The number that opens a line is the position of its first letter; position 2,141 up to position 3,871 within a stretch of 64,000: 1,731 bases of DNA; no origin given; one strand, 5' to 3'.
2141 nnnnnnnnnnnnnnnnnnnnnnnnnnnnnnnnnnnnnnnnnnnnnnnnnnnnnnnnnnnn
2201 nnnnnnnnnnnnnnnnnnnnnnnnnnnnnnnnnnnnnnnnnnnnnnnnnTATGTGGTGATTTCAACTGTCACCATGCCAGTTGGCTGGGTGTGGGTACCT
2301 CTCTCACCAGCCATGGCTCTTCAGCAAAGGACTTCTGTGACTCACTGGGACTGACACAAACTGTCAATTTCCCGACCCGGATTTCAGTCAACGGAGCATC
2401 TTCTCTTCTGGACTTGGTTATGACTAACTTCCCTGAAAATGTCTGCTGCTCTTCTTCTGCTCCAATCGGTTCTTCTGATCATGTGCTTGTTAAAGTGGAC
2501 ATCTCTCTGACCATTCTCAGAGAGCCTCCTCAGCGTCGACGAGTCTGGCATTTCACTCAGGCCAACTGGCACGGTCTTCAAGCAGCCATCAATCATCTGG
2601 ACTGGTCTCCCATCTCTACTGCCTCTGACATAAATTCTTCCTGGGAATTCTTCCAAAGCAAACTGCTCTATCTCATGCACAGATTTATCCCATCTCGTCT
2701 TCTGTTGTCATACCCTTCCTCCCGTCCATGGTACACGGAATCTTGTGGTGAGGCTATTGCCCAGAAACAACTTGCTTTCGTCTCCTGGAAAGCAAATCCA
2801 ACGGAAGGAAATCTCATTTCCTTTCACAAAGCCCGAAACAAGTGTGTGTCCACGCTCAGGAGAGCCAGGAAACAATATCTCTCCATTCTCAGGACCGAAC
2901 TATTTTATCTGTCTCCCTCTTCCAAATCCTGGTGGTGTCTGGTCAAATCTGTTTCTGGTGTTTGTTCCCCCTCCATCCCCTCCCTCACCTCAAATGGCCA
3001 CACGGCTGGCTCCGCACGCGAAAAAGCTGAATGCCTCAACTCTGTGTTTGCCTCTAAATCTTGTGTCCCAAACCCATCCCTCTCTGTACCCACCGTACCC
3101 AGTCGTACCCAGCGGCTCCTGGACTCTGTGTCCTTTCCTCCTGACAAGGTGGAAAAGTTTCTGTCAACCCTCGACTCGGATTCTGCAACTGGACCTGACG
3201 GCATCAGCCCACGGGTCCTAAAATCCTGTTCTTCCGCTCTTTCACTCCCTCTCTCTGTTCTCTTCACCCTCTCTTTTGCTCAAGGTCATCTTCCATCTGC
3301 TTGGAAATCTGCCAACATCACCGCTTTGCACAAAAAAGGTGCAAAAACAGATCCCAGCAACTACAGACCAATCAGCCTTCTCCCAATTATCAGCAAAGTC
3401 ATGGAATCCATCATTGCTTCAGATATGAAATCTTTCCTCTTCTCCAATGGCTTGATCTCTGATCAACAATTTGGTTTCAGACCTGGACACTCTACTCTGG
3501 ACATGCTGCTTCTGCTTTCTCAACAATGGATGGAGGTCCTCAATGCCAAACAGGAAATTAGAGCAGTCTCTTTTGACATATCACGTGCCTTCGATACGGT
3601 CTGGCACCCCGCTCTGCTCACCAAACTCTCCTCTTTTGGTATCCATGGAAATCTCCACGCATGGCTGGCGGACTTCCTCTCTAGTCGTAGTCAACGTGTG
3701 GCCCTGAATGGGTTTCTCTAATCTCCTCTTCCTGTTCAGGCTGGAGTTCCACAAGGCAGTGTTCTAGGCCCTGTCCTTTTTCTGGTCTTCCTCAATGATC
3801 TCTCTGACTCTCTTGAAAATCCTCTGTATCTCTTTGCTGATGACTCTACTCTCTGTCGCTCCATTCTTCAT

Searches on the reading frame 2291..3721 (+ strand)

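Call 8: search_protein_families(library=pfam, proteins=[window:2291-3721:+], max_evalue=0.01)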
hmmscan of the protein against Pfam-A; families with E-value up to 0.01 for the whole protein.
window:2291-3721:+ (476 aa): 2 families
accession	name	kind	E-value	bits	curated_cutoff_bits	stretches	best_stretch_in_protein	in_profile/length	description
PF00078.32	RVT_1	-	6.7e-19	68.8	29.6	1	348-466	3-109/205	Reverse transcriptase (RNA-dependent DNA polymerase)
PF14529.12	Exo_endo_phos_2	-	0.00059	20.1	27.4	1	7-67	53-116/117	Endonuclease-reverse transcriptase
